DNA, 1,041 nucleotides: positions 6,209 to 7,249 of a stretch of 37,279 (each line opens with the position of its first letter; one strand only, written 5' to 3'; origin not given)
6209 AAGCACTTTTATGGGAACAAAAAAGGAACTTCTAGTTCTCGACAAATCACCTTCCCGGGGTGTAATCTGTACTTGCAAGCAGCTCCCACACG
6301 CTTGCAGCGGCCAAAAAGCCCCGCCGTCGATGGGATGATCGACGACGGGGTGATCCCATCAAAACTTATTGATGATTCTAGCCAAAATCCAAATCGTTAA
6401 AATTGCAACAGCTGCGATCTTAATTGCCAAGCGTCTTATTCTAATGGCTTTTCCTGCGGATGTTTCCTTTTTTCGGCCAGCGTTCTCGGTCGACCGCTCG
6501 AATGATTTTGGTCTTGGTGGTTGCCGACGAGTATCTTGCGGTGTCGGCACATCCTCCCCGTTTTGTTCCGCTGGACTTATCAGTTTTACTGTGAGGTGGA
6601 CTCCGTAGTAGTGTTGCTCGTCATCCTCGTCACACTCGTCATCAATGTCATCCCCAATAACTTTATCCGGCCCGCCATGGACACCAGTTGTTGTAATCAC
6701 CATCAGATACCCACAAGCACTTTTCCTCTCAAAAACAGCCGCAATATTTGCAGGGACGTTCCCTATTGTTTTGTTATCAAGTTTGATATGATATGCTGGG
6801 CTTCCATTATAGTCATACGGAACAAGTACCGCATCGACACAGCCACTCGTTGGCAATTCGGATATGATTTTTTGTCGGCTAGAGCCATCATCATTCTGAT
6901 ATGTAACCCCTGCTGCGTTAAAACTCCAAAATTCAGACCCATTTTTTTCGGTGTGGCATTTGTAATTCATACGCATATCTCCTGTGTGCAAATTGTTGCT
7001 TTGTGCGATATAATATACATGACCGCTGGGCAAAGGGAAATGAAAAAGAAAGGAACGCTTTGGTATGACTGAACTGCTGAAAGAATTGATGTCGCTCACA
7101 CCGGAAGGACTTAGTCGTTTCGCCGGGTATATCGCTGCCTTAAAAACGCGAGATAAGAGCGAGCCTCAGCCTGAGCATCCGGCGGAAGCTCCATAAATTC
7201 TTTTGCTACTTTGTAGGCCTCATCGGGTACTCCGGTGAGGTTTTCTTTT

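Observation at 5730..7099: Two membrane-anchored cargo genes between repressor and integrase: HIRAN-like tail-anchored protein plus XRE-HTH/coiled-coil/TM protein (candidate prophage defence or exclusion pair)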

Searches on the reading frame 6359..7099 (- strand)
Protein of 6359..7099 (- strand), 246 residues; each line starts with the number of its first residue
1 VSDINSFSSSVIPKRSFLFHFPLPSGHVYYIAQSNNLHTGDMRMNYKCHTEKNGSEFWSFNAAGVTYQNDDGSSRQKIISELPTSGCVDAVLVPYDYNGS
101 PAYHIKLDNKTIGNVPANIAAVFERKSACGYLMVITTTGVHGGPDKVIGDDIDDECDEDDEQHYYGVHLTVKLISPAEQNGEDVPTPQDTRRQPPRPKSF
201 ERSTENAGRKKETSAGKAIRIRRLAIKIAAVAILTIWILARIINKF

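Call 3: search_protein_families(library=pfam, proteins=[window:6359-7099:-], max_evalue=1)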
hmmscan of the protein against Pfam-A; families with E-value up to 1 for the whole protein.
window:6359-7099:- (246 aa): 2 families
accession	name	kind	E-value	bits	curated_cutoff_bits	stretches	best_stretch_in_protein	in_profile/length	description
PF11937.13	DUF3455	-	0.0005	20.9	25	1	40-139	13-116/157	Protein of unknown function (DUF3455)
PF07119.17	DUF1375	-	0.24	12.1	20.3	1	82-96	36-50/51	Protein of unknown function (DUF1375)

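Call 8: find_homologous_proteins(query=window:6362-6976:-)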
Query seq(205 aa) (205 aa): 19 proteins with E <= 0.001 among 114 candidates.
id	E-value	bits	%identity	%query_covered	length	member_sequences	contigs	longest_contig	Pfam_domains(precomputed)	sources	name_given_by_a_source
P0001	4.7e-129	446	97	99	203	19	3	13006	-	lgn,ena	-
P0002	2.7e-84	300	68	99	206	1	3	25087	-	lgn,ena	-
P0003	1.8e-36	144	42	99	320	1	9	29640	-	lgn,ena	-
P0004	2.4e-36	144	42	99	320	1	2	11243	-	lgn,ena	-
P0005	1.7e-35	141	42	99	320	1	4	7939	-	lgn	-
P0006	9.6e-35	138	41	99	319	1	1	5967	-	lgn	-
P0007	1.3e-34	138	40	99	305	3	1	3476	-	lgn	-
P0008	1.7e-33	134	40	99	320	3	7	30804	-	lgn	-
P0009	1.8e-33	134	39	99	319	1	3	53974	-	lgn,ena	-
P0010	8.5e-33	132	50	66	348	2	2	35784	-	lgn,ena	-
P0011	5.1e-30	123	44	75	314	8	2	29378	PF09397.17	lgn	-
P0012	5.2e-30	123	45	75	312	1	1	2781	PF09397.17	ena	-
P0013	1.9e-28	118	42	75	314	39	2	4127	PF09397.17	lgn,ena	-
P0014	2.0e-28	118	42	75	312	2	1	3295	PF09397.17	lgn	-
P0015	8.4e-28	116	44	75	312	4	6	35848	PF09397.17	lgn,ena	-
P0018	1.2e-9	56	34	76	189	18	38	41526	-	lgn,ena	-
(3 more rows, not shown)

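Call 11: find_encoding_contigs(protein=P0002, flank=6000, max_places=4)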
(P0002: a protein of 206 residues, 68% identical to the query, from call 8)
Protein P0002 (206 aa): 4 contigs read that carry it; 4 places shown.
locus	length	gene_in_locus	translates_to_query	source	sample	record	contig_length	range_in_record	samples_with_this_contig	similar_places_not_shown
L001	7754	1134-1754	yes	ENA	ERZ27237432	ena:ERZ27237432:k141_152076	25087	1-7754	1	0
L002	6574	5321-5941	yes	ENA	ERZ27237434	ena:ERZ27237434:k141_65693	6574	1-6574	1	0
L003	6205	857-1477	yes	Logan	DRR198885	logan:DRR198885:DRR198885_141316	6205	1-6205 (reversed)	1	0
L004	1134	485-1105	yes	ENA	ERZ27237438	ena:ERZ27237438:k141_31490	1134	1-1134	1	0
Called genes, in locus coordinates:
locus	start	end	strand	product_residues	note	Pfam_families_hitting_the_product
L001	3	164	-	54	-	?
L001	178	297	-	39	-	-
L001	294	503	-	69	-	PF12844:HTH_19, PF01381:HTH_3, PF13443:HTH_26, PF13560:HTH_31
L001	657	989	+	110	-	PF01381:HTH_3, PF12844:HTH_19, PF13560:HTH_31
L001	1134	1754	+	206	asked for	-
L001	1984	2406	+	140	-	PF01381:HTH_3, PF13443:HTH_26 (weak)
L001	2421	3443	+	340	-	PF14659:Phage_int_SAM_3 (faint), PF22022:Phage_int_M, PF00589:Phage_integrase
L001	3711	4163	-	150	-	PF25223:DUF7841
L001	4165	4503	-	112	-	-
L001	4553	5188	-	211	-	-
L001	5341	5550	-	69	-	-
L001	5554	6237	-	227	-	PF01510:Amidase_2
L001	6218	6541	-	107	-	PF09682:Phage_holin_6_1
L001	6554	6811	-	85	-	-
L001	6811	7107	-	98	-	-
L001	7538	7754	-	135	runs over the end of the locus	PF02839:CBM_5_12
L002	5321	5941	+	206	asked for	-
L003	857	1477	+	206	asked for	-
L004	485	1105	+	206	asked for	-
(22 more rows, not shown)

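Call 12: find_encoding_contigs(protein=P0009, flank=6000, max_places=4)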
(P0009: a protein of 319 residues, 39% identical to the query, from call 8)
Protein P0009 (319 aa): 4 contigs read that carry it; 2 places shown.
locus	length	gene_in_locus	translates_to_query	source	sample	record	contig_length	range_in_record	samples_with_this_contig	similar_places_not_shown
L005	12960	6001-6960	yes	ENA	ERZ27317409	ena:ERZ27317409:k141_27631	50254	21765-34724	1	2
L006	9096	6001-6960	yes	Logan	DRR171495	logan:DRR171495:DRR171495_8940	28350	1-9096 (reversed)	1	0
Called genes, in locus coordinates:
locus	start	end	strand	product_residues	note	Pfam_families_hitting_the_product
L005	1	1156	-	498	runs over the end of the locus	PF02195:ParB_N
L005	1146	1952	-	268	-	PF00142:Fer4_NifH (weak), PF01656:CbiA, PF06564:CBP_BcsQ (weak), PF13614:AAA_31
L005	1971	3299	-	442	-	PF00772:DnaB, PF03796:DnaB_C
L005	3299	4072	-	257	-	-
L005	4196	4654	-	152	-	PF01381:HTH_3 (weak)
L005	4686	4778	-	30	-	-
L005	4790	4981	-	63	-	-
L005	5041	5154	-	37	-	-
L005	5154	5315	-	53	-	PF01381:HTH_3, PF12844:HTH_19, PF13443:HTH_26, PF13560:HTH_31 (weak)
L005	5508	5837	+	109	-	PF01381:HTH_3, PF12844:HTH_19 (weak), PF13560:HTH_31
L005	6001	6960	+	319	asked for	-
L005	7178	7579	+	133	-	PF01381:HTH_3, PF13560:HTH_31 (weak)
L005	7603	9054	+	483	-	PF00239:Resolvase, PF07508:Recombinase, PF13408:Zn_ribbon_recom (weak)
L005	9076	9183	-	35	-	PF05067:Mn_catalase (weak)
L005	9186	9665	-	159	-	PF11007:CotJA, PF12652:CotJB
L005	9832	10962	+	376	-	PF01702:TGT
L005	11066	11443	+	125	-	PF02699:YajC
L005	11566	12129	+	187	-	PF04542:Sigma70_r2, PF07638:Sigma70_ECF (weak), PF08281:Sigma70_r4_2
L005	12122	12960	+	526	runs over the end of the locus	-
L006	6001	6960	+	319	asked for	-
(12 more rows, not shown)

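Call 13: find_encoding_contigs(protein=P0015, flank=6000, max_places=4)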
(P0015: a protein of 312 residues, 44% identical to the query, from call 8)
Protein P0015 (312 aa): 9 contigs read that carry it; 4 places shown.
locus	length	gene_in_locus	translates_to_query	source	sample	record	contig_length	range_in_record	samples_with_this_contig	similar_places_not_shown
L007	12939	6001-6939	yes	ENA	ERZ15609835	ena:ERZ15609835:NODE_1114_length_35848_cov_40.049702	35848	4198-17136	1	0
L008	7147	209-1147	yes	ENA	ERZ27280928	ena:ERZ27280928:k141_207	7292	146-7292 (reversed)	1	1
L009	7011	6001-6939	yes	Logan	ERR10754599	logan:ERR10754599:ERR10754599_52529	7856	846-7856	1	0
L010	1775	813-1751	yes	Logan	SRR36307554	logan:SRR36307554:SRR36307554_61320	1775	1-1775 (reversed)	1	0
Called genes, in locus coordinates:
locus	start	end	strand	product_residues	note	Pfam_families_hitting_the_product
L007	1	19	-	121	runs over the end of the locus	-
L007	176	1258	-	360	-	PF11300:DUF3102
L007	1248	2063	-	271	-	PF00142:Fer4_NifH, PF01656:CbiA, PF06564:CBP_BcsQ, PF09140:MipZ (faint), PF10609:ParA (faint), PF13614:AAA_31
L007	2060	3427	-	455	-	PF00772:DnaB, PF03796:DnaB_C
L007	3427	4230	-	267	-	PF13730:HTH_36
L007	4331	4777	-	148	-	-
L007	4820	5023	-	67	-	-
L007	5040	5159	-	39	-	-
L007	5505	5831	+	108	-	PF01381:HTH_3, PF12844:HTH_19, PF13560:HTH_31 (weak)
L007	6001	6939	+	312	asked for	PF09397:FtsK_gamma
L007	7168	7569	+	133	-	-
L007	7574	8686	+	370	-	PF14657:Arm-DNA-bind_4 (weak), PF00589:Phage_integrase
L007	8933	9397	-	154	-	PF25223:DUF7841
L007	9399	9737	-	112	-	-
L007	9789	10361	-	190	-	-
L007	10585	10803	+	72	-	-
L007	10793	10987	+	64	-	-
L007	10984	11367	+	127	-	-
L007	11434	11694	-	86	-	-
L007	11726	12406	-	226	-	PF01510:Amidase_2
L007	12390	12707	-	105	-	PF09682:Phage_holin_6_1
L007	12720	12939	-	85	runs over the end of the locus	-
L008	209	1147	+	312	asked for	PF09397:FtsK_gamma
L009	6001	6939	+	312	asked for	PF09397:FtsK_gamma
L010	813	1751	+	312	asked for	PF09397:FtsK_gamma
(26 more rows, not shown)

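Call 20: find_encoding_contigs(protein=P0018, flank=6000, max_places=5)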
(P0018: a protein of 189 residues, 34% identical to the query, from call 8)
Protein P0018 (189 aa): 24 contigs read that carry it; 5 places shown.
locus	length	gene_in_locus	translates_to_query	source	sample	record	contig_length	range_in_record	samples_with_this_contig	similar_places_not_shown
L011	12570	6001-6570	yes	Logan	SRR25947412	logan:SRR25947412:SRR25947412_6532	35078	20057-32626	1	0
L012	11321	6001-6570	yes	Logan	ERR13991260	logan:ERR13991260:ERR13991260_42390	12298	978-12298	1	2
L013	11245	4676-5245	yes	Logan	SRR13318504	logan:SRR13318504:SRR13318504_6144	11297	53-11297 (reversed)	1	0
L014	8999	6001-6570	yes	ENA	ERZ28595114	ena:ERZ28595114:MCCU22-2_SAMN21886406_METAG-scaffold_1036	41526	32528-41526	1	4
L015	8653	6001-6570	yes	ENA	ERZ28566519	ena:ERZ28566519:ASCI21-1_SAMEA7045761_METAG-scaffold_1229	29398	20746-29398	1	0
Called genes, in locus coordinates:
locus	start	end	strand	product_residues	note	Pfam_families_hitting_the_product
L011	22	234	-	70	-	-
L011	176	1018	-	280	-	-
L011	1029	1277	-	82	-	PF05869:Dam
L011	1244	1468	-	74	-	PF05869:Dam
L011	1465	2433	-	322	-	PF00145:DNA_methylase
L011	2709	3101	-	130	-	-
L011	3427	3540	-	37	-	-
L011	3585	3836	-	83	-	-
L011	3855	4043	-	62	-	-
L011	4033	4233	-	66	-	-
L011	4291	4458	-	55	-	-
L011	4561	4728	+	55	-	-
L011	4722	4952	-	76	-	-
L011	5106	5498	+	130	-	PF12844:HTH_19, PF13560:HTH_31, PF01381:HTH_3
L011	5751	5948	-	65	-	PF01381:HTH_3, PF12844:HTH_19 (weak), PF13443:HTH_26, PF13560:HTH_31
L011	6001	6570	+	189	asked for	-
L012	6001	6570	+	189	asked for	-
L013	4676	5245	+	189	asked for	-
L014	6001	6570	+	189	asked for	-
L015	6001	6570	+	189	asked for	-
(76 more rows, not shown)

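Call 27: search_protein_families(library=pfam, alignment_id=A4, max_evalue=0.01)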
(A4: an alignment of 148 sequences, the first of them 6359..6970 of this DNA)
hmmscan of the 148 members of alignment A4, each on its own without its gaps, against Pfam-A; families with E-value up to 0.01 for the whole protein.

A. member 1, window:6359-6970:- (203 aa): 1 family
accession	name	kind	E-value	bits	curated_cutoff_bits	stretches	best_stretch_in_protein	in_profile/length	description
PF11937.13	DUF3455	-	0.0014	19.5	25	1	2-96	18-116/157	Protein of unknown function (DUF3455)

B. families by the number of members that match (of 148 scanned): 69 families (the first 25 are shown)
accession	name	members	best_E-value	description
PF08797.16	HIRAN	18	4.1e-41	HIRAN domain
PF05154.21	TM2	8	4.5e-17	TM2 domain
PF12773.13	DZR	5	0.00011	Double zinc ribbon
PF13240.11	Zn_Ribbon_1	4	3.1e-07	zinc-ribbon domain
PF13248.11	Zn_ribbon_3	4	5.2e-06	zinc-ribbon domain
PF20990.2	DUF2207_C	3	8.1e-05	Predicted membrane protein (DUF2207) C-terminal domain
PF14020.11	DUF4236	2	3.1e-20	Protein of unknown function (DUF4236)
PF09397.16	FtsK_gamma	2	5.7e-20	Ftsk gamma domain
PF24460.1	DUF7575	2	0.0003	Domain of unknown function (DUF7575)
PF07332.16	Phage_holin_3_6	2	0.00057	Putative Actinobacterial Holin-X, holin superfamily III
PF11184.13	DUF2969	2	0.0023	Protein of unknown function (DUF2969)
PF06906.16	DUF1272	2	0.0026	Protein of unknown function (DUF1272)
PF18912.6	DZR_2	2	0.0032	Double zinc ribbon domain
PF04277.18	OAD_gamma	2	0.0051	Oxaloacetate decarboxylase, gamma chain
PF13630.11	SdpI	2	0.008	SdpI/YfhL protein family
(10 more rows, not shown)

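Call 41: search_protein_families(library=padloc, proteins=[window:6359-6970:-, P0015, P0009, P0018], max_evalue=0.01)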
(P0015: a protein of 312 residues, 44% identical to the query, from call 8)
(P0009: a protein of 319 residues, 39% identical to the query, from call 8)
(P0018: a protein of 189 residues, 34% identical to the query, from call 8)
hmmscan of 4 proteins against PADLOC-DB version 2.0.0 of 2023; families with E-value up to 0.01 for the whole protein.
window:6359-6970:- (203 aa): 0 families

P0015 (312 aa): 0 families

P0009 (319 aa): 0 families

P0018 (189 aa): 2 families
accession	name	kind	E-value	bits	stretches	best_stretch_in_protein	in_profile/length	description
PDLC04349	PDC-M03B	-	0.0033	15.1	1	8-87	132-213/232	-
PDLC04347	PDC-M03B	-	0.0054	14.3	1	10-86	132-207/245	-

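Call 44: search_protein_families(library=phrogs, proteins=[window:6359-6970:-, P0018, P0015], max_evalue=0.001)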
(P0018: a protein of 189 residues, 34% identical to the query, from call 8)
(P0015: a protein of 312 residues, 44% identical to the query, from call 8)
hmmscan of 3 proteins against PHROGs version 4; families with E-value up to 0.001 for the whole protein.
window:6359-6970:- (203 aa): 1 family
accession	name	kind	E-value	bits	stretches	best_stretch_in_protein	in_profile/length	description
phrog_37629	-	unknown function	1.1e-08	36.2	1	19-141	12-137/189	-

P0018 (189 aa): 1 family
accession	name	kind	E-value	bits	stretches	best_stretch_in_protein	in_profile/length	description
phrog_37629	-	unknown function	6.3e-16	59.9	1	4-173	6-174/189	-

P0015 (312 aa): 7 families
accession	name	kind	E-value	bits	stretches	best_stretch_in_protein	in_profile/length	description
phrog_13700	-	moron, auxiliary metabolic gene and host takeover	2.3e-11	44.6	1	161-229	64-132/284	FtsK/SpoIIIE-like protein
phrog_6152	-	unknown function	1.6e-08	35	1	161-228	278-345/355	-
phrog_6576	-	unknown function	7.2e-08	33.1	1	153-226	159-232/325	-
phrog_22882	-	unknown function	3.6e-07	30.8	1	159-225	7-73/278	-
phrog_37629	-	unknown function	5.6e-06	27.4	1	20-89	13-81/189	-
phrog_36563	-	unknown function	8.1e-06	26.7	1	163-225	184-246/254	-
phrog_29917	-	unknown function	1.4e-05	26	1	183-217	2-36/39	-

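Call 53: search_dna_similar(query=window:6359-6970:-, collection=phages, mode=protein, max_evalue=0.001, max_rows=20)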
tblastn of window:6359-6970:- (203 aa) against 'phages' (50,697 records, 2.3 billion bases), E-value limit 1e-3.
No match.

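Call 82: search_protein_families(library=ncbifam, proteins=[window:6359-6970:-, P0018, P0015, P0009], max_evalue=0.01)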
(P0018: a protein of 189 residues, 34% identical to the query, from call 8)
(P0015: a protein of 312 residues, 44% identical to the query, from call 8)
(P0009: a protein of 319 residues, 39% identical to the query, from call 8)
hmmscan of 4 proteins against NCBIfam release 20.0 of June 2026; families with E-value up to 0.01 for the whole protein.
window:6359-6970:- (203 aa): 0 families

P0018 (189 aa): 0 families

P0015 (312 aa): 1 family
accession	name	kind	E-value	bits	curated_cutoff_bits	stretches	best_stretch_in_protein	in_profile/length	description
NF007615.0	PRK10263.1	equivalog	4.6e-05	21.3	1566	1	156-220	1286-1350/1355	DNA translocase FtsK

P0009 (319 aa): 0 families
